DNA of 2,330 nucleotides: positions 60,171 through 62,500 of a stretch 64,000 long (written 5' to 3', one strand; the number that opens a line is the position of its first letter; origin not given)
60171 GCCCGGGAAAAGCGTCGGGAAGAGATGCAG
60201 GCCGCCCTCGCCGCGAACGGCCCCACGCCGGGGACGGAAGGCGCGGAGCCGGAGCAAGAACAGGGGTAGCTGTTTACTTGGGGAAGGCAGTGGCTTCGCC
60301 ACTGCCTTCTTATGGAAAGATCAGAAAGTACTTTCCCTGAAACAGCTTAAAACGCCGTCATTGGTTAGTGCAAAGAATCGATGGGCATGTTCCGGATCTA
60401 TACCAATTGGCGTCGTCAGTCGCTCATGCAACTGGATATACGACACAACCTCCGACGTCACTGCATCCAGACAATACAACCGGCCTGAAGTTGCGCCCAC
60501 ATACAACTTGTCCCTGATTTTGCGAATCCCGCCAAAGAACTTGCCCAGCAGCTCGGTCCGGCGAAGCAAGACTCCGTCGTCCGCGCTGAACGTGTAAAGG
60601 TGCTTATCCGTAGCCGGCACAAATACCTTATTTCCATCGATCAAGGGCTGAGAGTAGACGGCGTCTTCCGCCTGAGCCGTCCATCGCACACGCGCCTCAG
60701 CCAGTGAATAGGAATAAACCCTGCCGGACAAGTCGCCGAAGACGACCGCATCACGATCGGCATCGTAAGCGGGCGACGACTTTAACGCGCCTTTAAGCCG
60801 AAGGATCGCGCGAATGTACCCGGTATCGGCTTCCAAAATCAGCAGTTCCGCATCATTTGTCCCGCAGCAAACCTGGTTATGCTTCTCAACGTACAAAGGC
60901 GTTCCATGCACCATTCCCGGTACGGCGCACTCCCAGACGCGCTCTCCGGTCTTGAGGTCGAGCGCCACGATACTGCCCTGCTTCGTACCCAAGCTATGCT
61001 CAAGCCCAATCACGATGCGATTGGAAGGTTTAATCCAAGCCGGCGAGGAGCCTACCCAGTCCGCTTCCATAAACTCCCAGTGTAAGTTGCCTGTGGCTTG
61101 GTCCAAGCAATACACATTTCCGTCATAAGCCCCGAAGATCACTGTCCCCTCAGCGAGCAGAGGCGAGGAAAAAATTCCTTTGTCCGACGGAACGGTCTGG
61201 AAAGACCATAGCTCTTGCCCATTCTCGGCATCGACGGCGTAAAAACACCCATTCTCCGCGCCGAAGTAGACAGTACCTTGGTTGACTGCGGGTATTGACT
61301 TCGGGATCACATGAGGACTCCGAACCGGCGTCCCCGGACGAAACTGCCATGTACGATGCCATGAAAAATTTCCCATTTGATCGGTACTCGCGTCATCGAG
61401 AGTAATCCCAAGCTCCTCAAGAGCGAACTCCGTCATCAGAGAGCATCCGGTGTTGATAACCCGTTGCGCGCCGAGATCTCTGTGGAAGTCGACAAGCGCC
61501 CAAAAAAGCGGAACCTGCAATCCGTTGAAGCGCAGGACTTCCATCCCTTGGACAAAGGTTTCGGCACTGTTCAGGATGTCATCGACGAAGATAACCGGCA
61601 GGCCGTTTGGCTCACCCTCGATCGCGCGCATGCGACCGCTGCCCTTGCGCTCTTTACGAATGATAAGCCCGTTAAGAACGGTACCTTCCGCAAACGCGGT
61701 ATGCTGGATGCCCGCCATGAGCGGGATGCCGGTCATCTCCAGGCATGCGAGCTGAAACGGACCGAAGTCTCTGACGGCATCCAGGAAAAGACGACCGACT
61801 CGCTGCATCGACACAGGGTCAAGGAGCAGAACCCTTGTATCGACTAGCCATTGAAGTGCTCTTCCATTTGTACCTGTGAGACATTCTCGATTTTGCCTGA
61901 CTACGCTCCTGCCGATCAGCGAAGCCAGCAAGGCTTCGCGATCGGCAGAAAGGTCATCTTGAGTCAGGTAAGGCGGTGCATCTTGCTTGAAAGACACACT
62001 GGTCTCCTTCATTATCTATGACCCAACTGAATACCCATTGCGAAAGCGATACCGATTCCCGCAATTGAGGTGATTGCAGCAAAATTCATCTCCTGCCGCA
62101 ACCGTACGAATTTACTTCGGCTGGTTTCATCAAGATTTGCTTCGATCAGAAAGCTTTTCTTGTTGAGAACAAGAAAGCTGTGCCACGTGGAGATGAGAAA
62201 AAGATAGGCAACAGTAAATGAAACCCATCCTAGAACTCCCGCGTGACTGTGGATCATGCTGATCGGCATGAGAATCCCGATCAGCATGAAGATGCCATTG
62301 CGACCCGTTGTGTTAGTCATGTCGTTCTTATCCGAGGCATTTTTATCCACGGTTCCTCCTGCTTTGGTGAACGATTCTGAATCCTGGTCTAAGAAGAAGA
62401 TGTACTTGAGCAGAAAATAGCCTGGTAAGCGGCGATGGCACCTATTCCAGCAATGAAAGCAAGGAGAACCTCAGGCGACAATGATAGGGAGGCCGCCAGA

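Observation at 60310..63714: Lower-GC three-gene cassette wedged between rplQ and guaB: candidate uncharacterised acquired system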

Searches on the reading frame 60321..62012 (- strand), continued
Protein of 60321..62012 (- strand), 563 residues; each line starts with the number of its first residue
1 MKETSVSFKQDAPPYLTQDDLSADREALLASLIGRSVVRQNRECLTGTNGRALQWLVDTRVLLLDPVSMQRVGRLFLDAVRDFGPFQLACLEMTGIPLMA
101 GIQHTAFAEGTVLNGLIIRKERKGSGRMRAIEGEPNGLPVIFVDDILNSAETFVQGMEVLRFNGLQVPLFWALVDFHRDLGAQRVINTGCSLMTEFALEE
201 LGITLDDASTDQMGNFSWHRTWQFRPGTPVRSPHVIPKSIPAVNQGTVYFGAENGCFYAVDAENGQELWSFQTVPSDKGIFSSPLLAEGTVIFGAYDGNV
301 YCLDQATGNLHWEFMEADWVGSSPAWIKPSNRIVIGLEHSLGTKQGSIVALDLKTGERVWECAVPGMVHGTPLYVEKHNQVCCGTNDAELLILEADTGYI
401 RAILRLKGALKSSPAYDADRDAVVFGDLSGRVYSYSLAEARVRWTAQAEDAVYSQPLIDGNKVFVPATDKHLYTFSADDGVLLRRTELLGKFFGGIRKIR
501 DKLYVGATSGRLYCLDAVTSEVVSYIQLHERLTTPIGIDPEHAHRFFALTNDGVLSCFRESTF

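Call 95: search_protein_families(library=phrogs, proteins=[window:60321-62012:-], max_evalue=0.01)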
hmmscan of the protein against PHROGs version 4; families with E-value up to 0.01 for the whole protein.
window:60321-62012:- (563 aa): 1 family
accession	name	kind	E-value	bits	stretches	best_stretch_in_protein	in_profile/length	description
phrog_32468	-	other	1.4e-05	26.1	1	89-200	73-190/214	phosphoribosyl transferase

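Call 100: search_protein_families(library=pfam, proteins=[L077:4887-6014:+], max_evalue=10)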
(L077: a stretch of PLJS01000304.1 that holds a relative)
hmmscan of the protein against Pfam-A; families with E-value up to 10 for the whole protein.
L077:4887-6014:+ (375 aa): 1 family
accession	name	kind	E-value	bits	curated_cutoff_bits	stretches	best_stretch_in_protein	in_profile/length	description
PF22807.2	TrAA12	-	4.7e-06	25.6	30.9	1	24-91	386-453/463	TrAA12-like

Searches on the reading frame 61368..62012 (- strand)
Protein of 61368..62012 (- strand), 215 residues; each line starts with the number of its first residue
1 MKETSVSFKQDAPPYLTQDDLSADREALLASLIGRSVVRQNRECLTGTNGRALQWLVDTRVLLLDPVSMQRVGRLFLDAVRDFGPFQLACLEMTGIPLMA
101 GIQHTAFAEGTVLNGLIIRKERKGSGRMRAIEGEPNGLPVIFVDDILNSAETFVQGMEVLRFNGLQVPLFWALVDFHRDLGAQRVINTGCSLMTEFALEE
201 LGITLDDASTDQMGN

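Call 85: search_solved_structures(query=window:61368-62012:-, max_evalue=0.01, show_alignments=3)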
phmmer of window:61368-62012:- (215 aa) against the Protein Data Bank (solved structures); distinct sequences matched with E-value up to 0.01: 7.
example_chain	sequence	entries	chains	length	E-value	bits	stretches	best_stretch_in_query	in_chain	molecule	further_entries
3qw4_B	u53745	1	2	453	1.4e-09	41.3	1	46-187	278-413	UMP synthase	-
2p1z_A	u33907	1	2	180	8e-08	35.6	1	25-203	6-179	Phosphoribosyltransferase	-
2yzk_A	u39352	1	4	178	1.1e-07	35.1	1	49-193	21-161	Orotate phosphoribosyltransferase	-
5hkf_A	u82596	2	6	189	6.8e-07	32.6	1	26-201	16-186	Orotate phosphoribosyltransferase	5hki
5hkl_A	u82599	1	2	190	6.9e-07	32.5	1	26-201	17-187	Orotate phosphoribosyltransferase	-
2wns_A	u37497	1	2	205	5.2e-05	26.4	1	57-182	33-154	OROTATE PHOSPHORIBOSYLTRANSFERASE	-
3m3h_A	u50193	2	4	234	9.6e-05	25.5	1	37-185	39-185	Orotate phosphoribosyltransferase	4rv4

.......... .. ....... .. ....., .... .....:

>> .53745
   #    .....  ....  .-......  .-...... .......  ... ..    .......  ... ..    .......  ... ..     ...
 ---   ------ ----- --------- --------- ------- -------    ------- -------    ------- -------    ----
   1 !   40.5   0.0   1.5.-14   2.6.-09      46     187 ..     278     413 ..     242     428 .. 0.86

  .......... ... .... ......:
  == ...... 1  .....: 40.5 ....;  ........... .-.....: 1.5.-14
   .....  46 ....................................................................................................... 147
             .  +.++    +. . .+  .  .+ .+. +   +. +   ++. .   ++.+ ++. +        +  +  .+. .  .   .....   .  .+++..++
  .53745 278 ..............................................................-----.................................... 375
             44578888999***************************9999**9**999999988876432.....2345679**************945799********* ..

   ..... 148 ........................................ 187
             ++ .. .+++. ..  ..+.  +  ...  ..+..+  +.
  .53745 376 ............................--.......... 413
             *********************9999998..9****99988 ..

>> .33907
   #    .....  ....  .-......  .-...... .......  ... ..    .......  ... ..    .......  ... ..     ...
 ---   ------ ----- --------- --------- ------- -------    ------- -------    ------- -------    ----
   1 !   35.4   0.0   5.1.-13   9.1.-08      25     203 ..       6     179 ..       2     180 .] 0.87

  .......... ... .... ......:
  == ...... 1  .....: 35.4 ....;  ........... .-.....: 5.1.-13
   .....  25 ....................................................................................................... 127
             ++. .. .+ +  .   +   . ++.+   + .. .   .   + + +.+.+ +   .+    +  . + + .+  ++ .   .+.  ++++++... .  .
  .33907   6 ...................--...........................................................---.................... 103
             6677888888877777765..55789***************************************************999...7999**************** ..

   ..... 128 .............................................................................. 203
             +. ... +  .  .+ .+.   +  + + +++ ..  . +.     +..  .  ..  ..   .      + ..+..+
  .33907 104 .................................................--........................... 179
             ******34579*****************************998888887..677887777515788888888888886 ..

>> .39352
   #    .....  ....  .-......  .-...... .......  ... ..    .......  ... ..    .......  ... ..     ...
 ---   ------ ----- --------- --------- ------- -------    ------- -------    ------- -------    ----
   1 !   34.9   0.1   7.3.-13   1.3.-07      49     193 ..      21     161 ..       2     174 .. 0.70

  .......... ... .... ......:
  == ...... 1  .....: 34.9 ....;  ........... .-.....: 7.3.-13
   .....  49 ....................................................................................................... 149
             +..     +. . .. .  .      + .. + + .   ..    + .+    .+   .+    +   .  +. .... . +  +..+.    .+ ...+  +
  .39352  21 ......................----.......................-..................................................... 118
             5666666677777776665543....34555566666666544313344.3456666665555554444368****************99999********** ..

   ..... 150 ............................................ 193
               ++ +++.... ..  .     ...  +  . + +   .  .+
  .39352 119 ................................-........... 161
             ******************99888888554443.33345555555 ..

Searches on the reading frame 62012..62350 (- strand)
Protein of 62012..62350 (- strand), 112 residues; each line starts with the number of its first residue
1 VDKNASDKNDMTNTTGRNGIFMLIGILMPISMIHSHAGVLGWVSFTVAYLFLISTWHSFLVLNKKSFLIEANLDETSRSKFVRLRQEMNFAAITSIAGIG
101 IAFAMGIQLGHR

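Call 4: search_protein_families(library=pfam, proteins=[window:62012-62350:-], max_evalue=1)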
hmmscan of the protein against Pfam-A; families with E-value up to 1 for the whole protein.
window:62012-62350:- (112 aa): 1 family
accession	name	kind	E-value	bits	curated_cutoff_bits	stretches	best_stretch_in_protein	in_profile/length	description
PF23644.1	YpeD-like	-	0.037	14.5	27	0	50-78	3-29/29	YpeD-like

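Call 5: search_protein_families(library=ncbifam, proteins=[window:62012-62350:-], max_evalue=1)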
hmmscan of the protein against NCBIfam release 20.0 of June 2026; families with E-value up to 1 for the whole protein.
window:62012-62350:- (112 aa): 1 family
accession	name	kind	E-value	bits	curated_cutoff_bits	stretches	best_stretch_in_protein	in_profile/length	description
NF007235.0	PRK09664.1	equivalog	0.0095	14.9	497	1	18-107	13-99/415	low affinity tryptophan permease TnaB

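Call 6: search_protein_families(library=padloc, proteins=[window:62012-62350:-], max_evalue=1)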
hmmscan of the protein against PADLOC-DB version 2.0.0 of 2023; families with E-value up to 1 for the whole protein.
window:62012-62350:- (112 aa): 0 families

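Call 32: list_cluster_members(proteins=[P0001, window:62012-62350:-, window:62389-63315:-, window:59778-60269:+])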
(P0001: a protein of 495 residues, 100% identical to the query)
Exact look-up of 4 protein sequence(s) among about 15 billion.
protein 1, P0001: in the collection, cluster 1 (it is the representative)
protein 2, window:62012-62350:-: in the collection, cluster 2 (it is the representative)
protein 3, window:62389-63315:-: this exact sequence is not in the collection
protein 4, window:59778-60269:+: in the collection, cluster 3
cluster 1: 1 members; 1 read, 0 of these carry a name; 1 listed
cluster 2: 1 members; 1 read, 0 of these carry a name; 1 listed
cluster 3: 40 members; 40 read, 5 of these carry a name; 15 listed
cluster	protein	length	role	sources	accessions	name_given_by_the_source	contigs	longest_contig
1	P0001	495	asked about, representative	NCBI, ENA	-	-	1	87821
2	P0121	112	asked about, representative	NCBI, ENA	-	-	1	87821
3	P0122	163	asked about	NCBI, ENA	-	-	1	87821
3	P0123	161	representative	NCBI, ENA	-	-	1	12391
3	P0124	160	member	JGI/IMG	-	large subunit ribosomal protein L17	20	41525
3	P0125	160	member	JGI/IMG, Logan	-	large subunit ribosomal protein L17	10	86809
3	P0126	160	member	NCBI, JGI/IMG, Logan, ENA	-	large subunit ribosomal protein L17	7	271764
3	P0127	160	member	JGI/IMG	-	large subunit ribosomal protein L17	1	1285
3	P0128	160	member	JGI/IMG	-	large subunit ribosomal protein L17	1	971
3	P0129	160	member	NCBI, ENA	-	-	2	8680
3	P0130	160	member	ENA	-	-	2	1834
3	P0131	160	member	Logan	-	-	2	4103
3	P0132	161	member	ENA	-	-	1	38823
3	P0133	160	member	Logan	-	-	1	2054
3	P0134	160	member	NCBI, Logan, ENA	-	-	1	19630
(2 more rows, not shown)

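Call 62: find_homologous_proteins(query=window:62012-62350:-, max_evalue=0.1)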
Query window:62012-62350:- (112 aa): 1 proteins with E <= 0.1 among 3 candidates.
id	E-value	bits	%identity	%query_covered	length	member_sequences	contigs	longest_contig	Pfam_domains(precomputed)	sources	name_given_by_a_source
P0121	2.0e-66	239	100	100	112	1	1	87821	-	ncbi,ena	-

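Call 95: search_protein_families(library=phrogs, proteins=[window:62012-62350:-], max_evalue=0.01)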
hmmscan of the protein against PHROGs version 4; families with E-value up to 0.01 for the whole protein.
window:62012-62350:- (112 aa): 0 families
